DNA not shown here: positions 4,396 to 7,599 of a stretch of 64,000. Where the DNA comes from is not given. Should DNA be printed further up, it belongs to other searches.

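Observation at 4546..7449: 967-aa fusion: NodC/chitin/hyaluronan-synthase-like processive GT2, LysM motif and C-terminal parallel beta-helix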

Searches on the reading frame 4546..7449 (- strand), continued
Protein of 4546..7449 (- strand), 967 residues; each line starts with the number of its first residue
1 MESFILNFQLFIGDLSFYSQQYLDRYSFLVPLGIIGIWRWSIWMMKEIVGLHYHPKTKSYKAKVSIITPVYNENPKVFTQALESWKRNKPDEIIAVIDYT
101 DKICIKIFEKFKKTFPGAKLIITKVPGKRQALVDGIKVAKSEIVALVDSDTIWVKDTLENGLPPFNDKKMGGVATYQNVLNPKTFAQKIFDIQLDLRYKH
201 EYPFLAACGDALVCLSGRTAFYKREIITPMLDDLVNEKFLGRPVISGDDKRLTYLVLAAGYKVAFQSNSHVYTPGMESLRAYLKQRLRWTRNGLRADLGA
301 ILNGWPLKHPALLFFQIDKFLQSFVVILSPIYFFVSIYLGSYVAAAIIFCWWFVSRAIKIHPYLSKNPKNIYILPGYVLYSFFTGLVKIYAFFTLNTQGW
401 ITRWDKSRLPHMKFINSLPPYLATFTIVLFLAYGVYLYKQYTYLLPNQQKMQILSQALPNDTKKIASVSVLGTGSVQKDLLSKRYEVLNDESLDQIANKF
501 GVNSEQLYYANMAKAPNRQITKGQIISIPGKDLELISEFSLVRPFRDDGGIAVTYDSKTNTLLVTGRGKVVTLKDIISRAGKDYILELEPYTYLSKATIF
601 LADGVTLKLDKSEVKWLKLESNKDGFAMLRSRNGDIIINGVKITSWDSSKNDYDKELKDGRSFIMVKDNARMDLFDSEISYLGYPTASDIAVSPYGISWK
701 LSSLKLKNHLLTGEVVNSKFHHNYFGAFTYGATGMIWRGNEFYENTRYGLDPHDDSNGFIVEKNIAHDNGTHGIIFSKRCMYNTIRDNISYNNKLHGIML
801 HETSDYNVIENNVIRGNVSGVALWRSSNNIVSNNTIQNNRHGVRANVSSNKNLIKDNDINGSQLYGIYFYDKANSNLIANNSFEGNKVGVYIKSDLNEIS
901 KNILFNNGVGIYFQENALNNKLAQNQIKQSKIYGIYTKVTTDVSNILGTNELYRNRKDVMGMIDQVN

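Call 29: predict_structure(alignment_id=A1)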
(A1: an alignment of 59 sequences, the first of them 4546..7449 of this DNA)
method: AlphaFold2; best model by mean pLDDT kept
length: 967 residues; sequences in the alignment: 59
mean_pLDDT: 88.8   pTM: 0.68
mean pLDDT of the five models: 88.8, 88.6, 87.1, 86.7, 85.1
residues with pLDDT >= 90: 629; 70-90: 265; 50-70: 45; < 50: 28
segments of 3 or more residues with pLDDT < 50: 399-415, 466-474
pLDDT, mean of each block of 10 residues (from residue 1): 64 75 81 89 91 92 93 86 94 92 92 93 83 92 93 93 94 93 92 90 89 81 94 83 67 89 93 90 86 84 84 90 89 91 89 91 90 92 90 68 45 56 88 90 85 85 49 64 90 92 93 85 90 87 63 92 91 93 91 97 93 97 95 96 97 94 95 98 77 87 90 98 97 97 97 95 98 96 97 98 96 98 97 98 96 97 97 95 97 95 96 92 94 91 86 90 70
secondary structure, 60 per line:
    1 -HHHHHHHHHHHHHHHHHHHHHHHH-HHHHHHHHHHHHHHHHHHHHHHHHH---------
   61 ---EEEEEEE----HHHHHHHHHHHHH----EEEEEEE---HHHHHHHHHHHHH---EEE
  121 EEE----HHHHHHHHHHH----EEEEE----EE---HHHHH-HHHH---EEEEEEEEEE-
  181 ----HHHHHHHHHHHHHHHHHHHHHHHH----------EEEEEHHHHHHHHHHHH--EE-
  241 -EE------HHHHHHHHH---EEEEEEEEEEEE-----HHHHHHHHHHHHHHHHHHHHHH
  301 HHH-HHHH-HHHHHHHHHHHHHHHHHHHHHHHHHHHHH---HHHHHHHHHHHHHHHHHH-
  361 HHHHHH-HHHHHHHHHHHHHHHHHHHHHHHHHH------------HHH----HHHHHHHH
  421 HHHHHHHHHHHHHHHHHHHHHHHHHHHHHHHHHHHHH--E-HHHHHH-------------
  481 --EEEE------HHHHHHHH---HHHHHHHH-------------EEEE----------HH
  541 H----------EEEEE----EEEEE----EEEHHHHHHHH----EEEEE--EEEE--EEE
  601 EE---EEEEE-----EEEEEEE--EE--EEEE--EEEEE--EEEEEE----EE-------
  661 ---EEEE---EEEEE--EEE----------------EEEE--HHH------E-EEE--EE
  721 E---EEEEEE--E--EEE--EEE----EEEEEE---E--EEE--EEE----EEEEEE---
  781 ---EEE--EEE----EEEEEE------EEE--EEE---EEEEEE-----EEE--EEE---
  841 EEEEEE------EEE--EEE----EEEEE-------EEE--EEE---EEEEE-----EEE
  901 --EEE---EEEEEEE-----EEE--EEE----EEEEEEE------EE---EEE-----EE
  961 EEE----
elements in order (helices of 4 or more, strands of 3 or more residues): H2-25 H27-51 E64-70 H75-87 E92-98 H102-114 E118-123 H128-138 E143-147 H157-161 H163-166 E170-179 H185-208 E219-223 H224-235 H250-258 E262-273 H279-303 H305-308 H310-338 H342-359 H361-366 H368-393 H413-457 H462-467 E483-486 H493-500 H504-511 E525-528 E552-556 E561-565 E570-572 H573-580 E585-589 E592-595 E598-602 E606-610 E616-622 E629-632 E635-639 E642-647 E664-667 E671-675 E678-680 E697-700 E714-716 E719-721 E725-730 E736-738 E741-743 E748-753 E760-762 E765-767 E772-777 E784-786 E789-791 E796-801 E808-810 E813-815 E819-824 E830-832 E835-837 E841-846 E853-855 E858-860 E865-869 E877-879 E882-884 E888-892 E898-900 E903-905 E909-915 E921-923 E926-928 E933-939 E951-953 E959-963

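Call 32: fold_search(model_id=the predicted structure, library=pdb)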
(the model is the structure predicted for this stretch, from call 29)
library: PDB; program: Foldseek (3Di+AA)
matches with E <= 10: 1206; with E <= 0.001: 328
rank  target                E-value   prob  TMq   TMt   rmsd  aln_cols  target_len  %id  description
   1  4nk6                  1.4e-20  1.00  0.32  0.71   6.8       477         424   19  Crystal Structure of the periplasmic alginate epimerase AlgG (released 2014-01-15)
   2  4ozy                  5.3e-19  1.00  0.31  0.69   4.9       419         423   21  Crystal Structure of the periplasmic alginate epimerase AlgG T265N mutant (released 2015-03-04)
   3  4ozz                  7.4e-19  1.00  0.31  0.67   7.4       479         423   19  Crystal Structure of the periplasmic alginate epimerase AlgG T265N T268M double mutant (released 2015-03-04)
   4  4nk8                  1.6e-18  1.00  0.31  0.69   4.8       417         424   21  Crystal Structure of the periplasmic alginate epimerase AlgG D317A mutant (released 2014-01-15)
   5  7sp7_A                3.0e-17  1.00  0.33  0.59   7.9       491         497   19  Chlorella virus hyaluronan synthase inhibited by UDP (released 2022-04-06)
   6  7sp8_A                1.2e-16  1.00  0.33  0.58   8.0       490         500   19  Chlorella virus Hyaluronan Synthase bound to UDP-GlcNAc (released 2022-04-06)
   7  9yq5_A                1.3e-16  1.00  0.33  0.61   7.7       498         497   19  Chlorella virus hyaluronan synthase bound to an inserted UDP-GlcA (released 2025-12-10)
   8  9yq4_A                5.2e-16  1.00  0.32  0.61  15.7       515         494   18  Chlorella virus hyaluronan synthase bound to a proofreading UDP-GlcA (released 2025-12-10)
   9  8smn_A                6.3e-16  1.00  0.34  0.61   4.5       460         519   20  Xenopus laevis hyaluronan synthase 1, nascent HA polymer bound state (released 2024-05-01)
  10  8smp_A                6.3e-16  1.00  0.33  0.58   9.7       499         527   20  Xenopus laevis hyaluronan synthase 1, UDP-bound, gating loop inserted state (released 2024-05-01)
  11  7sp6_A                1.0e-15  1.00  0.32  0.59  17.1       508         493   19  Chlorella virus hyaluronan synthase (released 2022-04-06)
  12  8sne_A                1.2e-15  1.00  0.30  0.56  10.6       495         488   18  Chlorella virus Hyaluronan Synthase bound to GlcA extended GlcNAc primer and UDP (released 2024-05-01)
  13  7sp9_A                1.3e-15  1.00  0.32  0.58   8.7       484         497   18  Chlorella virus Hyaluronan Synthase in the GlcNAc-primed channel-closed state (released 2022-04-06)
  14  8smm_A                2.8e-15  1.00  0.28  0.52  18.1       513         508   18  Xenopus laevis hyaluronan synthase 1 (released 2024-05-01)
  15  9yq2_A                3.3e-15  1.00  0.32  0.58   8.0       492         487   18  Chlorella virus hyaluronan synthase bound to DDM (released 2025-12-10)
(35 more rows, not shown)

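Call 37: search_protein_families(library=ncbifam, proteins=[L031:10635-11894:+, L031:7767-9440:+, L031:9681-10616:+], max_evalue=0.00001)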
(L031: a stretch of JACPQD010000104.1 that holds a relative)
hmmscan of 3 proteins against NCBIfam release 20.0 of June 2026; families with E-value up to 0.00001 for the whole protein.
L031:10635-11894:+ (419 aa): 4 families
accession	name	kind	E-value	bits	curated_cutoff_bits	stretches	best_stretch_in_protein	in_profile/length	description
TIGR04242.1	nodulat_NodC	equivalog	2e-31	109.4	550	1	43-385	47-394/395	chitooligosaccharide synthase NodC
TIGR03937.1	PgaC_IcaA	equivalog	1.7e-14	53.7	422.3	1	42-320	43-315/407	poly-beta-1,6-N-acetyl-D-glucosamine synthase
TIGR03111.1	glyc2_xrt_Gpos1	hypoth_equivalog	1.2e-09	37.5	363.95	1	42-330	47-341/439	TIGR03111 family XrtG-associated glycosyltransferase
TIGR03965.1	mycofact_glyco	equivalog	7e-09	35.1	280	1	43-268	73-293/467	mycofactocin biosynthesis glycosyltransferase MftF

L031:7767-9440:+ (557 aa): 3 families
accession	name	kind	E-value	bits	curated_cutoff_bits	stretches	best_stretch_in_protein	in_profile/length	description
NF038177.1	epimerase_AlgG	equivalog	5.1e-30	104.6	700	1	164-386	180-397/519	mannuronan 5-epimerase AlgG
TIGR03804.1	para_beta_helix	repeat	3.8e-20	71.3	19.45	2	338-380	1-42/44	parallel beta-helix repeat protein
TIGR04247.1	NosD_copper_fam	subfamily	9.3e-18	63.9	300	2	367-477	179-286/377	nitrous oxide reductase family maturation protein NosD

L031:9681-10616:+ (311 aa): 6 families
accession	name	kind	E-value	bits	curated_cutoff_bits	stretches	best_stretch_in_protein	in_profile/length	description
TIGR03026.1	NDP-sugDHase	subfamily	2.2e-50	171.7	189.8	1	114-301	110-295/413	nucleotide sugar dehydrogenase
NF041297.1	UDPGDh_AglM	equivalog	3.7e-40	138.2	670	1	5-306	3-304/429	UDP-glucose 6-dehydrogenase AglM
NF047673.2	TeichurnBiosyTuaD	equivalog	2.4e-29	102.7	700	1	4-302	3-293/439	UDP-glucose 6-dehydrogenase TuaD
NF040825.1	UDPMaNacDH_Arch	equivalog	9.2e-18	64.3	750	1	4-300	2-285/418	UDP-N-acetyl-D-mannosamine dehydrogenase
NF011631.0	PRK15057.1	equivalog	5.1e-11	42.3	757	1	152-280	135-263/388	UDP-glucose 6-dehydrogenase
NF011729.0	PRK15182.1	equivalog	9.1e-10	37.9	592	1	115-276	111-267/425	Vi polysaccharide biosynthesis UDP-N-acetylglucosamine C-6 dehydrogenase TviB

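Call 42: find_encoding_contigs(protein=P0010, flank=10000, max_places=2)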
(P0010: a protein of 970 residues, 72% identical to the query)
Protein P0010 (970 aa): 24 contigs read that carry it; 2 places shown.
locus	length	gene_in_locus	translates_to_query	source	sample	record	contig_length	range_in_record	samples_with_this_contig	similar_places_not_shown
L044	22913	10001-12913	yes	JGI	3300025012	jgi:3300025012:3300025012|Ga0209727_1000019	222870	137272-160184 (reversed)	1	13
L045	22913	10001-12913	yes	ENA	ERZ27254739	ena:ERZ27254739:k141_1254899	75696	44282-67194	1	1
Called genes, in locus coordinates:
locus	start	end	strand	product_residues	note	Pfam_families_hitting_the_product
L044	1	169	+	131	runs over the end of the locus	-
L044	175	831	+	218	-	PF02463:SMC_N (weak), PF00005:ABC_tran, PF13191:AAA_16 (weak), PF13401:AAA_22 (faint), PF13304:AAA_21 (weak)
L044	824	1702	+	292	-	PF18075:FtsX_ECD, PF02687:FtsX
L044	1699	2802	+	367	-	PF24568:CC_PcsB, PF01551:Peptidase_M23 (weak)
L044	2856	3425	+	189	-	PF20803:PaaX_M, PF09827:CRISPR_Cas2 (faint)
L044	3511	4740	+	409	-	PF00932:LTD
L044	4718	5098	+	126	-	PF04892:VanZ-LLP1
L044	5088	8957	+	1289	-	PF19077:Big_13 (faint), PF05048:NosD, PF13229:Beta_helix, PF22352:K319L-like_PKD, PF13287:Fn3_assoc, PF13290:CHB_HEX_C_1, PF16656:Pur_ac_phosph_N, PF00041:fn3, +1 more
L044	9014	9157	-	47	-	-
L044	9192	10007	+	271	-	PF00041:fn3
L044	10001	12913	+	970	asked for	PF00535:Glycos_transf_2, PF13641:Glyco_tranf_2_3, PF13632:Glyco_trans_2_3, PF05048:NosD, PF13229:Beta_helix, PF05048:NosD, PF13229:Beta_helix, PF05048:NosD, +1 more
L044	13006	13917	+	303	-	PF03721:UDPG_MGDP_dh_N, PF00984:UDPG_MGDP_dh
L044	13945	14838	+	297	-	PF08787:Alginate_lyase2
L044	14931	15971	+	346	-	PF00041:fn3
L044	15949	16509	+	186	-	PF04203:Sortase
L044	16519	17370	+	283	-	PF00188:CAP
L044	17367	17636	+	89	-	-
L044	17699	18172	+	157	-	PF13563:2_5_RNA_ligase2, PF02834:LigT_PEase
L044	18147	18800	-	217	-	PF01746:tRNA_m1G_MT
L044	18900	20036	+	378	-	PF00535:Glycos_transf_2, PF04138:GtrA_DPMS_TM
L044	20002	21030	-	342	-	-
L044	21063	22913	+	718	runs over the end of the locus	PF00535:Glycos_transf_2, PF13641:Glyco_tranf_2_3 (weak), PF13231:PMT_2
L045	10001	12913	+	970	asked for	PF00535:Glycos_transf_2, PF13641:Glyco_tranf_2_3, PF13632:Glyco_trans_2_3, PF05048:NosD, PF13229:Beta_helix, PF05048:NosD, PF13229:Beta_helix, PF05048:NosD, +1 more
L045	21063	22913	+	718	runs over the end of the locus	PF00535:Glycos_transf_2, PF13641:Glyco_tranf_2_3 (weak), PF13231:PMT_2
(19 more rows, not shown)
